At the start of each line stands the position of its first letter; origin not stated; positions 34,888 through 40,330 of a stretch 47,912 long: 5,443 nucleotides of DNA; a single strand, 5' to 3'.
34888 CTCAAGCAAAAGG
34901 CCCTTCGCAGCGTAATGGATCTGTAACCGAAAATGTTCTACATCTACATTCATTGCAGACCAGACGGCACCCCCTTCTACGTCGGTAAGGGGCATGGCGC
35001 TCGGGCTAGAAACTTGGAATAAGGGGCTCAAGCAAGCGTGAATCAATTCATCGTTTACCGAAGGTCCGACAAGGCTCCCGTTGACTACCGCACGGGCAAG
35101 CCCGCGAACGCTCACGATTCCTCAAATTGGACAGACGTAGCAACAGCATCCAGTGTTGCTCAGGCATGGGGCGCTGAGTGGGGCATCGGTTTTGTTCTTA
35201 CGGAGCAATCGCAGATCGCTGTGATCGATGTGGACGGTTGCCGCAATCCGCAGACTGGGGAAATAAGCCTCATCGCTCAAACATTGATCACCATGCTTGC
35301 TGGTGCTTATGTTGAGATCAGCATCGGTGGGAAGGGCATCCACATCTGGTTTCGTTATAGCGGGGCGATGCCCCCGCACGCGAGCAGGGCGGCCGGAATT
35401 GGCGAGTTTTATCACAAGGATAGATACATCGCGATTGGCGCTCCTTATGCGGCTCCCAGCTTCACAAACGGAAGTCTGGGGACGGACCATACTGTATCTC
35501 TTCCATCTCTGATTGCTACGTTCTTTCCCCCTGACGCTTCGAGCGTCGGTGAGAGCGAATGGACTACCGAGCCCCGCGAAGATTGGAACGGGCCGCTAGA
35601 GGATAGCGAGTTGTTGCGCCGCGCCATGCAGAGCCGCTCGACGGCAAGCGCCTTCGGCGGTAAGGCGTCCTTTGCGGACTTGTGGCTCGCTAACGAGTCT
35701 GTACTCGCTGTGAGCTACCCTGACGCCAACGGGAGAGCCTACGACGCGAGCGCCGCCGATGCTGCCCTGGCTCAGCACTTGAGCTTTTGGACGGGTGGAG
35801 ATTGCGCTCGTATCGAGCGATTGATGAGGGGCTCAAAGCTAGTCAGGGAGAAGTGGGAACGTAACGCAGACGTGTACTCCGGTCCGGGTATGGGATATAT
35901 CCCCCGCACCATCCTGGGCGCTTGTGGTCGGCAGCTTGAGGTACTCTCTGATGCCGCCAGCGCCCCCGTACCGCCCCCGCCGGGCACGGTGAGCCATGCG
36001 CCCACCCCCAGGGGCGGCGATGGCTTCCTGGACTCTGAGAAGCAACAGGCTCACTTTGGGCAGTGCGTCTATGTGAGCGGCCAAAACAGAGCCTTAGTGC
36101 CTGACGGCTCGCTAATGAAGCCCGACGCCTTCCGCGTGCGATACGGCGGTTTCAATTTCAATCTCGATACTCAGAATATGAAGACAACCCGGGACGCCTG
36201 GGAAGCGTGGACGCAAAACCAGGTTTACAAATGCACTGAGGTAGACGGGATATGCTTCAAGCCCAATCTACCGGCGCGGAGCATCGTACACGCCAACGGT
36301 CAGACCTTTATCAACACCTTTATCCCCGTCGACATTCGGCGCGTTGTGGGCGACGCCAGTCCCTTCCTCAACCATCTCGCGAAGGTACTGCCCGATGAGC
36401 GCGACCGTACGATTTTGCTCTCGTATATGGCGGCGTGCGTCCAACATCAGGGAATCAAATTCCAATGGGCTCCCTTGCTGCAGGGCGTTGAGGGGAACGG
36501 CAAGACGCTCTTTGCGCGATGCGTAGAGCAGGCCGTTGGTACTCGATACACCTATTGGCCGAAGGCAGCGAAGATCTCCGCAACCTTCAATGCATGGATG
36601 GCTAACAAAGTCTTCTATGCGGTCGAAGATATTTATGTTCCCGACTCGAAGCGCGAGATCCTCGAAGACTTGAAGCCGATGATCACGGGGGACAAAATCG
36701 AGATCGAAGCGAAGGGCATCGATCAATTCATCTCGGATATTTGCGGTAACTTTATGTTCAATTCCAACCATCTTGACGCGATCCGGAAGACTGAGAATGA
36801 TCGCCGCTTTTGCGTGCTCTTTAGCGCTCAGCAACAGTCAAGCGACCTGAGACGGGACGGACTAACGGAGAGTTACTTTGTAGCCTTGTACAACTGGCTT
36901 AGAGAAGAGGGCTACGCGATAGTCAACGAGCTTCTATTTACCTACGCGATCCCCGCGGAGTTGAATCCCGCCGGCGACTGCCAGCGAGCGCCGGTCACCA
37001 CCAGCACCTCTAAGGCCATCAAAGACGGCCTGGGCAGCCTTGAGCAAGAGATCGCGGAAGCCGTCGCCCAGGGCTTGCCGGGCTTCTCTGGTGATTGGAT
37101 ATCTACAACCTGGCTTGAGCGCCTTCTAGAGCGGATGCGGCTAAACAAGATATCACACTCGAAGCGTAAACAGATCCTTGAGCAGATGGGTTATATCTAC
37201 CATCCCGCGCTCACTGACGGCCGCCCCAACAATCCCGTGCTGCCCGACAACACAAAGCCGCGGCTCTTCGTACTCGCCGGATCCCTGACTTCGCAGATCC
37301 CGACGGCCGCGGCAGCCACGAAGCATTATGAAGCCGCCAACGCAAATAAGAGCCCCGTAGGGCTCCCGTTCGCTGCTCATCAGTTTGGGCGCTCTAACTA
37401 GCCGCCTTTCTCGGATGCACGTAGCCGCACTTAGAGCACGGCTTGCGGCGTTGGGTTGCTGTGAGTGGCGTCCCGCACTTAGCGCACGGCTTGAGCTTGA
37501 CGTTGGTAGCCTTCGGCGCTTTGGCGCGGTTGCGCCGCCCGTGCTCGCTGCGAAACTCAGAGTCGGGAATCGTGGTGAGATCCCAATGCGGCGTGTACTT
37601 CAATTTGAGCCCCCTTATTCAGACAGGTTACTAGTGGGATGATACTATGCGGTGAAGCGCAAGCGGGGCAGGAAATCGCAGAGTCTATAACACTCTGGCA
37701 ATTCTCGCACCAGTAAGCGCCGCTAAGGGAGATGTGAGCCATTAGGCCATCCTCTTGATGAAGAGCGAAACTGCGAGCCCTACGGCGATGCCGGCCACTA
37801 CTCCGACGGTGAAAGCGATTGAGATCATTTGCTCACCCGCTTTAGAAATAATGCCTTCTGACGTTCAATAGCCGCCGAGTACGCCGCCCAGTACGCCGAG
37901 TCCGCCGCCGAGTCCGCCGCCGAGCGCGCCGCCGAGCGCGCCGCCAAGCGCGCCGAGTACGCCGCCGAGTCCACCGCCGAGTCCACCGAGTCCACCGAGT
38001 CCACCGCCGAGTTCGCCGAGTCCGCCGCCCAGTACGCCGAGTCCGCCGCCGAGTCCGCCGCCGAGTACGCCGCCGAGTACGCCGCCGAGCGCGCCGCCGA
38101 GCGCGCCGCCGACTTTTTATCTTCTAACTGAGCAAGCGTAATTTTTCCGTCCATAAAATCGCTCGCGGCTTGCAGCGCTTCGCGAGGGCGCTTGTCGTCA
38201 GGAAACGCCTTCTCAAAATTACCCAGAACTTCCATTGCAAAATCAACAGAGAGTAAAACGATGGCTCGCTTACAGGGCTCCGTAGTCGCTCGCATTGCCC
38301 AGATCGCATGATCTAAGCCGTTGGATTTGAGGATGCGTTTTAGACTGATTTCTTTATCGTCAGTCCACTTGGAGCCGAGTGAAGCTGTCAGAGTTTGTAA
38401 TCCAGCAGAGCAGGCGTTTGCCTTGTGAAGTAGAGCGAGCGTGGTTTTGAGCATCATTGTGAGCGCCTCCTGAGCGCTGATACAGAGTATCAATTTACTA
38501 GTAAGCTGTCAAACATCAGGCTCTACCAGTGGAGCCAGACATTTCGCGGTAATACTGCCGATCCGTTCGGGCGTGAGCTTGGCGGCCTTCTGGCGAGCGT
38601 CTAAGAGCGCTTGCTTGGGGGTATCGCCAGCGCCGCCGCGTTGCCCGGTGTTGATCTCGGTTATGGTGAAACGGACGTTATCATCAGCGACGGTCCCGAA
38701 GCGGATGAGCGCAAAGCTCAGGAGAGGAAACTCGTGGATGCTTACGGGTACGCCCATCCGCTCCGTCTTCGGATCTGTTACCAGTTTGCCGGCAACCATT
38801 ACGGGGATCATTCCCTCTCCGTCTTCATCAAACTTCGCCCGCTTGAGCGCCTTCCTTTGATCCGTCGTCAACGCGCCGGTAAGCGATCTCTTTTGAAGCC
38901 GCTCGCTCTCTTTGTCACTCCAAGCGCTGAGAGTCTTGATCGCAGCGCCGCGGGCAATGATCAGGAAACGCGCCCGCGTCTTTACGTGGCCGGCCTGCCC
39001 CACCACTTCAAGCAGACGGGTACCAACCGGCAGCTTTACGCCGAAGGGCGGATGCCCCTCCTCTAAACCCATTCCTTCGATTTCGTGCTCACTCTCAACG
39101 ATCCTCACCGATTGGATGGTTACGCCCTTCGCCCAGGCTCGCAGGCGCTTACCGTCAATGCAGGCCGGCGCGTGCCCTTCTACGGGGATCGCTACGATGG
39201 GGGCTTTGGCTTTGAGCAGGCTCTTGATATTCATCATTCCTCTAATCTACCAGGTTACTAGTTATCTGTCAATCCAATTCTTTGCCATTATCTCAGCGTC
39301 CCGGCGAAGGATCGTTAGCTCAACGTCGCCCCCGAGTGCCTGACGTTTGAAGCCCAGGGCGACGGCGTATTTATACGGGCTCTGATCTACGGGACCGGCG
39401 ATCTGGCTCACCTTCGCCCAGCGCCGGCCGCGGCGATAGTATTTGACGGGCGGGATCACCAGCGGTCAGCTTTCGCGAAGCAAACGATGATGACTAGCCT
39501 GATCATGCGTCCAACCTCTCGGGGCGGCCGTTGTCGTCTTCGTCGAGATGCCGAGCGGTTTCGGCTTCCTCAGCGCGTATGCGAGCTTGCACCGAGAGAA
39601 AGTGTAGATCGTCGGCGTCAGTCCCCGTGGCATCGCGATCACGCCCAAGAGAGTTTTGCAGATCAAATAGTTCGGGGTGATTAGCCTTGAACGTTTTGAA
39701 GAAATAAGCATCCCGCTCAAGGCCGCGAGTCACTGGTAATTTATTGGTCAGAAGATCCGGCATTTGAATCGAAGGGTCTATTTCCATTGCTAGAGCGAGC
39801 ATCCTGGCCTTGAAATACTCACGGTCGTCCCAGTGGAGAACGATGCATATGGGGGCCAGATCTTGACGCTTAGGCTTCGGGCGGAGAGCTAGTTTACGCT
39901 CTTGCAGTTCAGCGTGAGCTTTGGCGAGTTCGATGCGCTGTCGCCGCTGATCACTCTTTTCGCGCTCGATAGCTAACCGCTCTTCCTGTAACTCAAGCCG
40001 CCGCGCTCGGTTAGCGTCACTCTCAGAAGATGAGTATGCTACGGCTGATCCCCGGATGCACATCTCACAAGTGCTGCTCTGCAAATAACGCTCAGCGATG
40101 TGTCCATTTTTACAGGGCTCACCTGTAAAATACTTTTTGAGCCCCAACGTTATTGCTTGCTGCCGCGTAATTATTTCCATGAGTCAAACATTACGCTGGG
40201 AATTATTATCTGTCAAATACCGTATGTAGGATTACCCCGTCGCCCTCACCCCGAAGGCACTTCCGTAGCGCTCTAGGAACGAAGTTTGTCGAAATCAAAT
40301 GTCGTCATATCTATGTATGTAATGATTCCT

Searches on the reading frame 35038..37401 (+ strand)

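Call 6: search_protein_families(library=pfam, proteins=[window:35038-37401:+], max_evalue=0.01)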
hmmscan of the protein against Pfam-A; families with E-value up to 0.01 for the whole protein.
window:35038-37401:+ (787 aa): 2 families
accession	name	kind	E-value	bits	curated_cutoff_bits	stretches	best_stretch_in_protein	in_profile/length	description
PF19263.5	DUF5906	-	2e-18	67.5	27.6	1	481-590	1-114/114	Family of unknown function (DUF5906)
PF22763.1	NrS1-1_pol-like_HBD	-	4.2e-16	59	27.9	1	238-296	2-55/64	NrS-1 polymerase HBD domain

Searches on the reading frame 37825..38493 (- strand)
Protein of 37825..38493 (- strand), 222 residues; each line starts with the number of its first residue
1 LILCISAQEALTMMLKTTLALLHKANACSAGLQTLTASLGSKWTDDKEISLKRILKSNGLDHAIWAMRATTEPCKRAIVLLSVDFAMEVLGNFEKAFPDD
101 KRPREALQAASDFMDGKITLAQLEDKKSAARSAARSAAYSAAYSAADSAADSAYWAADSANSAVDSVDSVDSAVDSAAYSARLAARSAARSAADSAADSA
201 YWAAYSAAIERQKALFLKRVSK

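Call 6: search_protein_families(library=pfam, proteins=[window:37825-38493:-], max_evalue=0.01)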
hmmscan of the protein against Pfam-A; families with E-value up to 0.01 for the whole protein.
window:37825-38493:- (222 aa): 1 family
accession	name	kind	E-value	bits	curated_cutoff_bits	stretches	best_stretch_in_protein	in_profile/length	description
PF21805.3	Imm5_like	-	2.8e-09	37.4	25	1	74-188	7-110/129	Imm-5 like putative immunity protein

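Call 36: search_protein_families(library=phrogs, proteins=[window:37825-38493:-], max_evalue=0.01)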
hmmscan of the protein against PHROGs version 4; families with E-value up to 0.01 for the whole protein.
window:37825-38493:- (222 aa): 3 families
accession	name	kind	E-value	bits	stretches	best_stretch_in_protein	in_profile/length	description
phrog_18326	-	unknown function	1.3e-17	65.1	1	13-207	1-181/203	-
phrog_38757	-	unknown function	1.5e-08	35.5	1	39-162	23-142/170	-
phrog_3416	-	unknown function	0.0017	19.3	1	129-207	143-212/248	-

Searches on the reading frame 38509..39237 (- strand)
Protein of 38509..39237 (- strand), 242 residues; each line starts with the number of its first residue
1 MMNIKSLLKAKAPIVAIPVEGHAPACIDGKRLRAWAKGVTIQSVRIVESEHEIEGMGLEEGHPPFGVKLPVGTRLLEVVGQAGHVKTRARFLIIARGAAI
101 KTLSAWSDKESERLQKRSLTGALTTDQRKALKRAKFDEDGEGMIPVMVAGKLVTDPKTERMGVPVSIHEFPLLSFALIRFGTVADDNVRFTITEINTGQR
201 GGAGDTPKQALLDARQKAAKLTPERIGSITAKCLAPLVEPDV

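Call 6: search_protein_families(library=pfam, proteins=[window:38509-39237:-], max_evalue=0.01)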
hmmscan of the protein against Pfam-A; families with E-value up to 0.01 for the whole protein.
window:38509-39237:- (242 aa): 1 family
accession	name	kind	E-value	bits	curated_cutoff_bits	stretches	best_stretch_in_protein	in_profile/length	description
PF10531.15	SLBB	-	0.004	17.4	27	0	67-90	14-37/55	SLBB domain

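Call 9: search_protein_families(library=phrogs, proteins=[window:38509-39237:-], max_evalue=0.01)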
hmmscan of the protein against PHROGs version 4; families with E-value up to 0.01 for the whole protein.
window:38509-39237:- (242 aa): 0 families

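Call 38: search_protein_families(library=ncbifam, proteins=[window:38509-39237:-], max_evalue=1)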
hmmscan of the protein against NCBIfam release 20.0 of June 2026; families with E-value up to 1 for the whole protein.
window:38509-39237:- (242 aa): 0 families

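Call 64: search_solved_structures(query=window:38509-39237:-, max_evalue=1)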
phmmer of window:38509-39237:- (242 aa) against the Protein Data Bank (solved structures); distinct sequences matched with E-value up to 1: 0.

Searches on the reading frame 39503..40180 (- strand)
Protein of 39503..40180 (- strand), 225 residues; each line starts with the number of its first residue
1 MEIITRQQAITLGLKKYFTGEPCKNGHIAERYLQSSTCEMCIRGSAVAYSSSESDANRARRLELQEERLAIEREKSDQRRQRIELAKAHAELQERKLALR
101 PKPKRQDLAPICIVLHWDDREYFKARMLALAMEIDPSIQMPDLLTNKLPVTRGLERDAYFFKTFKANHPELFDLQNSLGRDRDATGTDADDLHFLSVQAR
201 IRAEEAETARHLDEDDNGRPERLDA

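Call 6: search_protein_families(library=pfam, proteins=[window:39503-40180:-], max_evalue=0.01)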
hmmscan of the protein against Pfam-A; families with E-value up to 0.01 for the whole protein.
window:39503-40180:- (225 aa): 0 families

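Call 9: search_protein_families(library=phrogs, proteins=[window:39503-40180:-], max_evalue=0.01)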
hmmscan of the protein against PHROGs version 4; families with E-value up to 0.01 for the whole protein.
window:39503-40180:- (225 aa): 4 families
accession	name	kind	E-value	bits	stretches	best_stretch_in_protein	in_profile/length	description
phrog_1081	-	unknown function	1.1e-16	61.6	1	1-48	1-48/67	-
phrog_1035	-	DNA, RNA and nucleotide metabolism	0.00049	21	1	2-88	44-135/271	endonuclease VII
phrog_20468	-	unknown function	0.0005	21.1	1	5-43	153-192/192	-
phrog_23777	-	unknown function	0.0011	20.3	1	17-53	11-47/75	-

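Call 38: search_protein_families(library=ncbifam, proteins=[window:39503-40180:-], max_evalue=1)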
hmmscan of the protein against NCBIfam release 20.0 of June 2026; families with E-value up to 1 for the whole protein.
window:39503-40180:- (225 aa): 0 families

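Call 66: search_solved_structures(query=window:39503-40180:-, max_evalue=1)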
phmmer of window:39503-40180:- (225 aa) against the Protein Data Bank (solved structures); distinct sequences matched with E-value up to 1: 1.
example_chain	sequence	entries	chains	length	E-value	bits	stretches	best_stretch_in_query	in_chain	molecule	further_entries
7yui_B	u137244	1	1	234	0.063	16.2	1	37-112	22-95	RanBP-type and C3HC4-type zinc finger-containing protein 1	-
